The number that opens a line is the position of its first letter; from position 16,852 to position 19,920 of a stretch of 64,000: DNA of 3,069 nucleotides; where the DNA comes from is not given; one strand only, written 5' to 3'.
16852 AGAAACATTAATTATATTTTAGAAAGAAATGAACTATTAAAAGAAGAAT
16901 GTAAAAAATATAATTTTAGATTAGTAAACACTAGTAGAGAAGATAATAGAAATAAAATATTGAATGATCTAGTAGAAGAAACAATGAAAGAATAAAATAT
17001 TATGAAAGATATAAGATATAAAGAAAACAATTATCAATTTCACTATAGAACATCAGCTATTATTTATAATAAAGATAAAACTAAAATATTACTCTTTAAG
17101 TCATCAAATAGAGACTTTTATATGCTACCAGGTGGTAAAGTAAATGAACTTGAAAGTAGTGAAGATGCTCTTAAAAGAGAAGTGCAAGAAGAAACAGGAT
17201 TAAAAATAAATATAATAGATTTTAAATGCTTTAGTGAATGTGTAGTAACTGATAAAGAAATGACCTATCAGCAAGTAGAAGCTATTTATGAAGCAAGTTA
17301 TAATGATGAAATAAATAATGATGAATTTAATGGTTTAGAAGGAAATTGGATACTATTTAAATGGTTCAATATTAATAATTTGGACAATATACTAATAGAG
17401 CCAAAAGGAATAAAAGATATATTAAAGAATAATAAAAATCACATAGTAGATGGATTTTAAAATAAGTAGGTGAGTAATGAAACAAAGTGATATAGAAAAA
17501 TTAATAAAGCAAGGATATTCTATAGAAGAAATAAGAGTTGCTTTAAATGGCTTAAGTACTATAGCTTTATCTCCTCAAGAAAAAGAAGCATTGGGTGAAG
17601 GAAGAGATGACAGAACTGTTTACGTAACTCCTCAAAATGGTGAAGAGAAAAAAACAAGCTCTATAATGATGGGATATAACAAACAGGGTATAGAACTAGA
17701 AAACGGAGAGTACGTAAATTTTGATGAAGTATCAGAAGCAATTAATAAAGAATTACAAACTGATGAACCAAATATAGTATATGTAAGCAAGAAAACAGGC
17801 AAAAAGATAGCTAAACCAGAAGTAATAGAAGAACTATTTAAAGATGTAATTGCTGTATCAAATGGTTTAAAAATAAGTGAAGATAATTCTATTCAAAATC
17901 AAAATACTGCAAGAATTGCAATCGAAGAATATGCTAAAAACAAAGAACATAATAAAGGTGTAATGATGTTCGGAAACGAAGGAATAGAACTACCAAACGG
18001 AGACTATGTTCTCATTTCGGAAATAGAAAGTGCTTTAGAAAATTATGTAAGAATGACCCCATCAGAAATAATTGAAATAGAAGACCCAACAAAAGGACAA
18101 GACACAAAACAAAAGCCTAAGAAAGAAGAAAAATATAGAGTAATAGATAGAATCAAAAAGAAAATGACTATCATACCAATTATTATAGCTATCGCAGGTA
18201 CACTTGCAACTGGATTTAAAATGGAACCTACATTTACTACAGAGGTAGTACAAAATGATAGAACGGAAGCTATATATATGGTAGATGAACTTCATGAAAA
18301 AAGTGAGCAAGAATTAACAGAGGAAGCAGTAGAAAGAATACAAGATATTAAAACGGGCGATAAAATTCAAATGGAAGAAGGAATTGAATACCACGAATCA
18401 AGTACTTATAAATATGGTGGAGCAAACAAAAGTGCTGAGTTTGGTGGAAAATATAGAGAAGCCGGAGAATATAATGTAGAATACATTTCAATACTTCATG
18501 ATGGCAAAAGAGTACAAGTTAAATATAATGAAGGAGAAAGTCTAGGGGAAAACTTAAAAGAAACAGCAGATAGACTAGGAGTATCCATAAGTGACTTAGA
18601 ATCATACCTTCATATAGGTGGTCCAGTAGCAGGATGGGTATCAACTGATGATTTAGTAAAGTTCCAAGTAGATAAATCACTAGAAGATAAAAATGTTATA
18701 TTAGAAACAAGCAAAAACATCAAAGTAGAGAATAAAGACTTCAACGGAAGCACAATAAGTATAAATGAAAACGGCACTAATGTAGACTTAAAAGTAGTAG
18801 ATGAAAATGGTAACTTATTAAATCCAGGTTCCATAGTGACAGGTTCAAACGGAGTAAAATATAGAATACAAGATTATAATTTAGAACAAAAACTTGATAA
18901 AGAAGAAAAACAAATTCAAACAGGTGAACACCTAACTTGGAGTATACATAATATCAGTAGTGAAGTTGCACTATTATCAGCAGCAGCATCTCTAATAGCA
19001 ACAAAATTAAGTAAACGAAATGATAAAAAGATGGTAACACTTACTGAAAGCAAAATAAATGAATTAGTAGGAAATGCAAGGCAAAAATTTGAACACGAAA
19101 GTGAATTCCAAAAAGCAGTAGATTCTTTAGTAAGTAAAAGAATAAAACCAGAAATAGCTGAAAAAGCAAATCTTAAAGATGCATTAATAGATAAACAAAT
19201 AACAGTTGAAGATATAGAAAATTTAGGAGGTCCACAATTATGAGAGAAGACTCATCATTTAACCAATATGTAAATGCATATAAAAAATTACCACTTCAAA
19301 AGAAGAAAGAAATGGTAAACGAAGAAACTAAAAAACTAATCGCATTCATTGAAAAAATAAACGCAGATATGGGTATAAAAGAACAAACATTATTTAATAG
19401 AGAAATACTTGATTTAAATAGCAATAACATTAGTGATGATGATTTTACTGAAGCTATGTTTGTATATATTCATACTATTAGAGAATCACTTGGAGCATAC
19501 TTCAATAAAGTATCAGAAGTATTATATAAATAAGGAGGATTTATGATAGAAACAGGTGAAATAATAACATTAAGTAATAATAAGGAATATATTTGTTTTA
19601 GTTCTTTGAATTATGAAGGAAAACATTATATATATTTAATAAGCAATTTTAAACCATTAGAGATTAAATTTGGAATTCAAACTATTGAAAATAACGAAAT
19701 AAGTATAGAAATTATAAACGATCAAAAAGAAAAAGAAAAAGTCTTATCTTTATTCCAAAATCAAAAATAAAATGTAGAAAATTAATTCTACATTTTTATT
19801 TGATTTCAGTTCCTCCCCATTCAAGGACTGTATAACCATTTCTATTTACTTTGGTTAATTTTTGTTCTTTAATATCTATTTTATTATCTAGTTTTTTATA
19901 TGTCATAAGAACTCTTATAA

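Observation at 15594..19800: Accessory cluster: ART-fold (PARP/Tpt1-like) protein, P-loop kinase, NUDIX hydrolase and a repeat-containing membrane protein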

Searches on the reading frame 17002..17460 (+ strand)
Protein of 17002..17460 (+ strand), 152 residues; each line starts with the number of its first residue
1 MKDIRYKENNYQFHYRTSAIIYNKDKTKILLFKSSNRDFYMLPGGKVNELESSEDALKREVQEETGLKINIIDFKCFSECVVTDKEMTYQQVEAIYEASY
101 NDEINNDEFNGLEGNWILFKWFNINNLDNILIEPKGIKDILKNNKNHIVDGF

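Call 3: search_protein_families(library=pfam, proteins=[window:17002-17460:+], max_evalue=1)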
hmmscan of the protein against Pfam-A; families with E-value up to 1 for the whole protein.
window:17002-17460:+ (152 aa): 6 families
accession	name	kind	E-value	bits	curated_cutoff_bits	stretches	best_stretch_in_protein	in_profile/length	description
PF00293.34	NUDIX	-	1.1e-13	51.7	21.1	1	14-127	3-118/134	NUDIX domain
PF13869.12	NUDIX_2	-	0.00056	19.8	27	1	20-66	50-96/188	Nucleotide hydrolase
PF22327.2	Nudt16-like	-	0.00062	20.2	27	1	42-113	37-104/161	U8 snoRNA-decapping enzyme-like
PF24360.1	DUF7516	-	0.0037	17.7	27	1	74-111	8-45/87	Domain of unknown function (DUF7516)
PF08235.19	LNS2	-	0.015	15.2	32.3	1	7-71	88-154/226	LNS2 (Lipin/Ned1/Smp2)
PF14815.12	NUDIX_4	-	0.25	11.6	35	1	39-130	26-101/113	NUDIX domain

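Call 4: search_protein_families(library=ncbifam, proteins=[window:17002-17460:+], max_evalue=1)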
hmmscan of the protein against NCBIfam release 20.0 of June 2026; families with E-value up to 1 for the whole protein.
window:17002-17460:+ (152 aa): 24 families
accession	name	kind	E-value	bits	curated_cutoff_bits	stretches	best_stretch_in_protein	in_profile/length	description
TIGR02705.1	nudix_YtkD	equivalog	1.3e-09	37.8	154.4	1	23-127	31-130/156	RNA deprotection pyrophosphohydrolase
NF006530.0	PRK08999.1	equivalog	1.6e-07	30.7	245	1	38-73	33-68/315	Nudix family hydrolase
NF008044.0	PRK10776.1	equivalog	9.3e-07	28.8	148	1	38-88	31-81/130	8-oxo-dGTP diphosphatase MutT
NF001937.0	PRK00714.1-4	equivalog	2.4e-06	27.2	139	1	18-71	11-64/161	RNA pyrophosphohydrolase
TIGR00586.1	mutt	equivalog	8.8e-06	25.8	97.9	1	40-70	34-64/129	8-oxo-dGTP diphosphatase MutT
NF006961.0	PRK09438.1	equivalog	1.5e-05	24.5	103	1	19-76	13-70/151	dihydroneopterin triphosphate diphosphatase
NF007834.0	PRK10546.1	equivalog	2.2e-05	24.3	156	1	23-85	12-77/135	pyrimidine (deoxy)nucleoside triphosphate diphosphatase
NF041652.1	Nud_hyd_Dein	equivalog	3.5e-05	24.1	200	1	26-74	24-79/152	Nudix hydrolase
NF001934.0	PRK00714.1-1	equivalog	0.00015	21.2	241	1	19-70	12-63/176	RNA pyrophosphohydrolase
NF012016.0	PRK15472.1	equivalog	0.00026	20.7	95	1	40-83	33-78/141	nucleoside triphosphatase NudI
NF011963.0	PRK15434.1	subfamily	0.0004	20.1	146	1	20-72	22-77/159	GDP-mannose mannosyl hydrolase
NF001936.0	PRK00714.1-3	equivalog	0.00067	19.6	118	1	16-72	9-70/155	RNA pyrophosphohydrolase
NF003787.0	PRK05379.1-4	equivalog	0.0014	17.7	449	1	35-70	230-265/346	bifunctional nicotinamide-nucleotide adenylyltransferase/Nudix hydroxylase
NF001299.0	PRK00241.1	equivalog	0.0015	18.1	158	1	20-72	139-193/263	NAD(+) diphosphatase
NF001938.0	PRK00714.1-5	equivalog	0.0026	17.1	116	1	36-69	43-76/172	RNA pyrophosphohydrolase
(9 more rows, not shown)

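Call 5: search_protein_families(library=padloc, proteins=[window:17002-17460:+], max_evalue=1)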
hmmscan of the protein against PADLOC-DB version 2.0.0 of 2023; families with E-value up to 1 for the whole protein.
window:17002-17460:+ (152 aa): 1 family
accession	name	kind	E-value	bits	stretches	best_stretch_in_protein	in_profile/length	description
PDLC04899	PDC-S07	-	2.5e-11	41.4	1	18-131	11-116/135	-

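Call 59: search_protein_families(library=phrogs, proteins=[window:17002-17460:+], max_evalue=0.01)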
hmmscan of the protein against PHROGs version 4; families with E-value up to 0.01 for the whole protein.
window:17002-17460:+ (152 aa): 7 families
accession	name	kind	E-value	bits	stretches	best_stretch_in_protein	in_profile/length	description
phrog_1198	-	other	5.5e-17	63.3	1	12-135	34-158/253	MutT/NUDIX hydrolase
phrog_10313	-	other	8.1e-10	39.7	1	12-125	9-119/159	nudix hydrolase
phrog_15528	-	head and packaging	2.1e-08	34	1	17-150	524-646/794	portal protein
phrog_19657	-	other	1.6e-07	32.4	1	7-87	15-112/176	nudix hydrolase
phrog_6216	-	unknown function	5.1e-06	26.5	1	19-103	5-86/545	-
phrog_25541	-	unknown function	2e-05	25.2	1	25-73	83-131/210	-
phrog_1185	-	other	3.8e-05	24.3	1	41-69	182-210/301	nudix hydrolase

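Call 65: search_solved_structures(query=window:17002-17460:+, max_evalue=0.001)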
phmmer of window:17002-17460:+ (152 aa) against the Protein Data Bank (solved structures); distinct sequences matched with E-value up to 0.001: 23.
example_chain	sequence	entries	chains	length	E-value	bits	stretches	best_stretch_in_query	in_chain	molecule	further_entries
3id9_A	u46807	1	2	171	6.4e-07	32.6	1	11-72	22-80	MutT/NUDIX family protein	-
3smd_A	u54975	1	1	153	2.9e-06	30.5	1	17-127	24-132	MutT/NUDIX family protein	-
2pqv_A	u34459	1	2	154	4.1e-06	30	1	2-140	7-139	MutT/nudix family protein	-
4v14_A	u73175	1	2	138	4.4e-06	29.9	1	17-90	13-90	MUTATOR MUTT PROTEIN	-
2azw_A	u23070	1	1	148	5.3e-06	29.6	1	10-71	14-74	MutT/nudix family protein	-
2jvb_A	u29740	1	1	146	1.7e-05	28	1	18-106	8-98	mRNA-decapping enzyme subunit 2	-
4k6e_A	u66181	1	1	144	1.8e-05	27.9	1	18-106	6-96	mRNA-decapping enzyme subunit 2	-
2fml_A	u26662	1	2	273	2.2e-05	27.7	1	20-71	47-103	MutT/nudix family protein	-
4kg4_A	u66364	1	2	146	2.2e-05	27.7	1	18-98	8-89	mRNA-decapping enzyme subunit 2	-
3f13_A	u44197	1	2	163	2.2e-05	27.7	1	17-72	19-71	putative nudix hydrolase family member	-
6y3z_A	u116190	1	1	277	2.6e-05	27.4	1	18-106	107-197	m7GpppN-mRNA hydrolase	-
1jrk_A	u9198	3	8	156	2.8e-05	27.3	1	25-75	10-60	Nudix homolog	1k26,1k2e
4jzu_A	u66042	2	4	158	3.6e-05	26.9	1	30-95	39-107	RNA PYROPHOSPHOHYDROLASE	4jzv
4kg3_A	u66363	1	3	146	4.1e-05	26.8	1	18-106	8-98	mRNA-decapping enzyme subunit 2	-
3fk9_A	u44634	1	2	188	6.9e-05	26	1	19-85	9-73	Mutator MutT protein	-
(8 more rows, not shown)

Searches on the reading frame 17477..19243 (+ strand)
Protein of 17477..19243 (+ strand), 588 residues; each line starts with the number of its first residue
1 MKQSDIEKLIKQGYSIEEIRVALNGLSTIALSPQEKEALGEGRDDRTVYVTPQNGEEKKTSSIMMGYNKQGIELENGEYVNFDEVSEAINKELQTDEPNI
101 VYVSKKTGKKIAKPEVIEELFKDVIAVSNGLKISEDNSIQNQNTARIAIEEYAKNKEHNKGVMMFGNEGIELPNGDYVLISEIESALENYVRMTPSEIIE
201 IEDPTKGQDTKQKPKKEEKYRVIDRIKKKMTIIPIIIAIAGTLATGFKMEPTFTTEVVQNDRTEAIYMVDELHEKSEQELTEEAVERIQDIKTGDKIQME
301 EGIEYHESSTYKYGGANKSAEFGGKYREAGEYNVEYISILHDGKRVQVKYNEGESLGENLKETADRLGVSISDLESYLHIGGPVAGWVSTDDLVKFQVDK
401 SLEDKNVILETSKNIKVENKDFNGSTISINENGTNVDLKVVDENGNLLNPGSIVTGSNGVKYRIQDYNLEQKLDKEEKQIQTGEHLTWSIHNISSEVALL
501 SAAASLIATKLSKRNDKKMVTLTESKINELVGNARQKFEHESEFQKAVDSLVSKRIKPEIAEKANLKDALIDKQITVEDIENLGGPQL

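Call 3: search_protein_families(library=pfam, proteins=[window:17477-19243:+], max_evalue=1)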
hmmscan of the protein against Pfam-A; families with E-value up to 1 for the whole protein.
window:17477-19243:+ (588 aa): 2 families
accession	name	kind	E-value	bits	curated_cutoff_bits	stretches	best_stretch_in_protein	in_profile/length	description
PF16190.11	E1_FCCH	-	0.0082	16.6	29.5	0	69-86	11-28/70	Ubiquitin-activating enzyme E1 FCCH domain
PF19312.4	NtrY_N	-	0.22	11.3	23.2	1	256-351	182-282/291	NtrY N-terminal region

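Call 4: search_protein_families(library=ncbifam, proteins=[window:17477-19243:+], max_evalue=1)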
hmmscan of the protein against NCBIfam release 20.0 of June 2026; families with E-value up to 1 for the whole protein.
window:17477-19243:+ (588 aa): 4 families
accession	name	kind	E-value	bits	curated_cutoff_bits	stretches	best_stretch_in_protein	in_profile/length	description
TIGR04089.1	exp_by_SipW_III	subfamily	0.096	12.8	60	1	437-523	61-147/179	alternate-type signal peptide domain-containing protein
NF033081.0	AAC_3_IV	equivalog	0.15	11.4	420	1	335-412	162-237/252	AAC(3)-IV family aminoglycoside N-acetyltransferase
NF003047.0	PRK03957.1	equivalog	0.77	10.2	101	1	83-128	52-97/100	V-type ATP synthase subunit F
TIGR01630.1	psiM2_ORF9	equivalog_domain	0.85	10.1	41.65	0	258-289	8-39/142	phage terminase large subunit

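Call 5: search_protein_families(library=padloc, proteins=[window:17477-19243:+], max_evalue=1)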
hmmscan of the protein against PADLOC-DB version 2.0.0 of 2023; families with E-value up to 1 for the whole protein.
window:17477-19243:+ (588 aa): 1 family
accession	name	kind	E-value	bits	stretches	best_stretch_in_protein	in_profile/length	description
PDLC04133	mad1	-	0.027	12.8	1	359-383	7-31/60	mads_1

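Call 45: find_homologous_proteins(query=window:17477-19243:+, max_evalue=0.001)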
Query window:17477-19243:+ (588 aa): 134 proteins with E <= 0.001 among 8000 candidates; the best 120 are listed.
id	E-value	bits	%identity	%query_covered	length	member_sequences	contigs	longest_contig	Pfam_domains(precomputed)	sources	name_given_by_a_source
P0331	0.0e+0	1251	100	100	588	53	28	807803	-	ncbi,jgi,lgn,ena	jgi:hypothetical protein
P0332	0.0e+0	1248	99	100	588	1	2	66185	-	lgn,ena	-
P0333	0.0e+0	1247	99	100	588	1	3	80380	-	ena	-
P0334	0.0e+0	1246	99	100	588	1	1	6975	-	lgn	-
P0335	0.0e+0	1246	99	100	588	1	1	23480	-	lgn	-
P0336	0.0e+0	1246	99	100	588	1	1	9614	-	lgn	-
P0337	0.0e+0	1245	99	100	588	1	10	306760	-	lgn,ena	-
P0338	0.0e+0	1245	99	100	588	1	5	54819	-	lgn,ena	-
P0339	0.0e+0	1245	99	100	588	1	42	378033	-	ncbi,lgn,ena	-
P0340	0.0e+0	1245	99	100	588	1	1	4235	-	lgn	-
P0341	0.0e+0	1244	99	100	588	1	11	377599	-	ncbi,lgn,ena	-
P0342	0.0e+0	1244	99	100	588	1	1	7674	-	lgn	-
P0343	0.0e+0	1244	99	100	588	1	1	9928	-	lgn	-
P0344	0.0e+0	1244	99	100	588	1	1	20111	-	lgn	-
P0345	0.0e+0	1243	99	100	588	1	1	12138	-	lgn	-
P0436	1.8e-172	593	51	99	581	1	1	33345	-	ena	-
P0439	3.5e-163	563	46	99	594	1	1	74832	-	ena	-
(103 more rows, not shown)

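Call 46: find_encoding_contigs(protein=P0439, flank=7000, max_places=1)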
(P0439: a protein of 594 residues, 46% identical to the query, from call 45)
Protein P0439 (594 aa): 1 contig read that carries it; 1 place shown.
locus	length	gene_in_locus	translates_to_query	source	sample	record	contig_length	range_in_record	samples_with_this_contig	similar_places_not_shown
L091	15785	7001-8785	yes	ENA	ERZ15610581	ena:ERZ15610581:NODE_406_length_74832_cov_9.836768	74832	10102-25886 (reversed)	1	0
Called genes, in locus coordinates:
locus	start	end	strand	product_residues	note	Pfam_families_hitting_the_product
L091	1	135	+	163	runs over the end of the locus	-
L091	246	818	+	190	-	PF05198:IF3_N, PF00707:IF3_C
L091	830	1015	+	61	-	PF01632:Ribosomal_L35p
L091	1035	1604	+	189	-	PF00453:Ribosomal_L20, PF07498:Rho_N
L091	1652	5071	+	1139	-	PF01855:POR_N, PF17147:PFOR_II, PF01558:POR, PF10371:EKR (weak), PF00037:Fer4 (faint), PF12838:Fer4_7, PF13183:Fer4_8 (weak), PF02775:TPP_enzyme_C, +5 more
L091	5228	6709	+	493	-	PF09479:Flg_new (weak)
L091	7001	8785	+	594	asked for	-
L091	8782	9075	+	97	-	-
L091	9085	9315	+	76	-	-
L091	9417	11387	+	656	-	PF00270:DEAD, PF04851:ResIII, PF00271:Helicase_C, PF19833:RecG_dom3_C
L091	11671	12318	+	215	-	-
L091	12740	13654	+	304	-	PF02661:Fic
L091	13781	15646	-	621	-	-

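Call 47: find_encoding_contigs(protein=P0436, flank=7000, max_places=1)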
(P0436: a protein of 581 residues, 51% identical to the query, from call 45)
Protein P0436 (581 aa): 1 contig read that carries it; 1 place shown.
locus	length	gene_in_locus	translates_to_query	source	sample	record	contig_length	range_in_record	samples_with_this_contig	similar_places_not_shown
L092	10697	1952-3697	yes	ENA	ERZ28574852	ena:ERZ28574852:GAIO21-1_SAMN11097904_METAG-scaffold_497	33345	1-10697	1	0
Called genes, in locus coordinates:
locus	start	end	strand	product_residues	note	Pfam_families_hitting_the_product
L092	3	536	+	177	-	?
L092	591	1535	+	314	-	-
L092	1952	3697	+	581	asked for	-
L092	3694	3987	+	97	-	-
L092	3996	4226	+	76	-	-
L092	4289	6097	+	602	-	PF18736:pEK499_p136 (weak)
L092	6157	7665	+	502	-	PF13091:PLDc_2, PF00614:PLDc (weak), PF13091:PLDc_2, PF00614:PLDc (weak)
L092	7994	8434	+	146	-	PF13522:GATase_6, PF13537:GATase_7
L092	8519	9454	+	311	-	PF01210:NAD_Gly3P_dh_N (faint), PF02737:3HCDH_N, PF00725:3HCDH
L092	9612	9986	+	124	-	PF02687:FtsX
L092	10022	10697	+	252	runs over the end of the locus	PF02535:Zip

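Call 59: search_protein_families(library=phrogs, proteins=[window:17477-19243:+], max_evalue=0.01)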
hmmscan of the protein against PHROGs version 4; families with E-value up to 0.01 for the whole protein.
window:17477-19243:+ (588 aa): 1 family
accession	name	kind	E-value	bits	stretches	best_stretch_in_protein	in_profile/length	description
phrog_5653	-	head and packaging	0.0032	18.2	1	232-300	25-91/199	terminase large subunit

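Call 73: search_solved_structures(query=window:17477-19243:+, max_evalue=1)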
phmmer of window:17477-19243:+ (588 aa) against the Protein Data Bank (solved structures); distinct sequences matched with E-value up to 1: 0.

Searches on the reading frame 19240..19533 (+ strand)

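Call 3: search_protein_families(library=pfam, proteins=[window:19240-19533:+], max_evalue=1)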
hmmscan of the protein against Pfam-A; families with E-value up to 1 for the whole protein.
window:19240-19533:+ (97 aa): 6 families
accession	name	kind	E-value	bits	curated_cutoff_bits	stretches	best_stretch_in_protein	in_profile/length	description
PF10704.14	DUF2508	-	0.011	16.3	22.5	1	20-77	5-60/71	Protein of unknown function (DUF2508)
PF03385.23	STELLO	-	0.02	14.2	27.8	1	9-91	31-112/387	STELLO glycosyltransferases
PF12081.13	GldM_1st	-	0.026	15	25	1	14-92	40-122/194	GldM N-terminal domain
PF00871.23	Acetate_kinase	-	0.061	12.4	22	1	40-92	266-320/392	Acetokinase family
PF06395.16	CDC24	-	0.082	13.6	21.3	1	7-64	20-75/89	CDC24 Calponin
PF08392.18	FAE1_CUT1_RppA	-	0.096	12.4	27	1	24-82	35-93/290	FAE1/Type III polyketide synthase-like protein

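Call 4: search_protein_families(library=ncbifam, proteins=[window:19240-19533:+], max_evalue=1)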
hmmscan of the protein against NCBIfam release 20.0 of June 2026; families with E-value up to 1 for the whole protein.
window:19240-19533:+ (97 aa): 2 families
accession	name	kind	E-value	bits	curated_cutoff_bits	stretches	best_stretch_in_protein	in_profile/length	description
NF011780.0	PRK15244.1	equivalog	0.0037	15.9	1133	1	48-96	424-470/591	SPI-2 type III secretion system effector NAD(+)--protein-arginine ADP-ribosyltransferase SpvB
NF007928.2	PRK10643.1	equivalog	0.034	13.8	330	1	16-86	133-203/216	two-component system response regulator PmrA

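Call 5: search_protein_families(library=padloc, proteins=[window:19240-19533:+], max_evalue=1)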
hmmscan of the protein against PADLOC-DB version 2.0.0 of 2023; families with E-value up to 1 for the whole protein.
window:19240-19533:+ (97 aa): 1 family
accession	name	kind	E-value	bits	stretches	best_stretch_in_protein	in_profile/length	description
PDLC02129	Csn2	-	0.00051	17.6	1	23-89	199-265/278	-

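Call 59: search_protein_families(library=phrogs, proteins=[window:19240-19533:+], max_evalue=0.01)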
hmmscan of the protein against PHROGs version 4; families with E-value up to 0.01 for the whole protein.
window:19240-19533:+ (97 aa): 0 families

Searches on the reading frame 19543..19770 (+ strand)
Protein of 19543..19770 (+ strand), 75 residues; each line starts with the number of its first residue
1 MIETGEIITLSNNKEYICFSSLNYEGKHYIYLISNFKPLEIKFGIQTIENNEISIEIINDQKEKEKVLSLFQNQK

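Call 3: search_protein_families(library=pfam, proteins=[window:19543-19770:+], max_evalue=1)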
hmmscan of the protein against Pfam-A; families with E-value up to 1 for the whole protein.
window:19543-19770:+ (75 aa): 1 family
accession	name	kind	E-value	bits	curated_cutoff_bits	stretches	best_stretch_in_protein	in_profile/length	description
PF15445.11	ATS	-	0.022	14.6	33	1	7-33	42-68/446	acidic terminal segments, variant surface antigen of PfEMP1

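Call 4: search_protein_families(library=ncbifam, proteins=[window:19543-19770:+], max_evalue=1)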
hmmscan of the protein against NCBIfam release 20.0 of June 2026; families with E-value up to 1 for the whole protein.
window:19543-19770:+ (75 aa): 0 families

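Call 5: search_protein_families(library=padloc, proteins=[window:19543-19770:+], max_evalue=1)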
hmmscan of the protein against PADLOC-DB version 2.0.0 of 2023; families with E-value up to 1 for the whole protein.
window:19543-19770:+ (75 aa): 0 families

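Call 59: search_protein_families(library=phrogs, proteins=[window:19543-19770:+], max_evalue=0.01)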
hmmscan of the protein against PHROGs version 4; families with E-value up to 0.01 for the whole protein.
window:19543-19770:+ (75 aa): 1 family
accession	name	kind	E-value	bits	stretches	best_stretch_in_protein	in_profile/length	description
phrog_8993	-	unknown function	0.00088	20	1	6-52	9-55/242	-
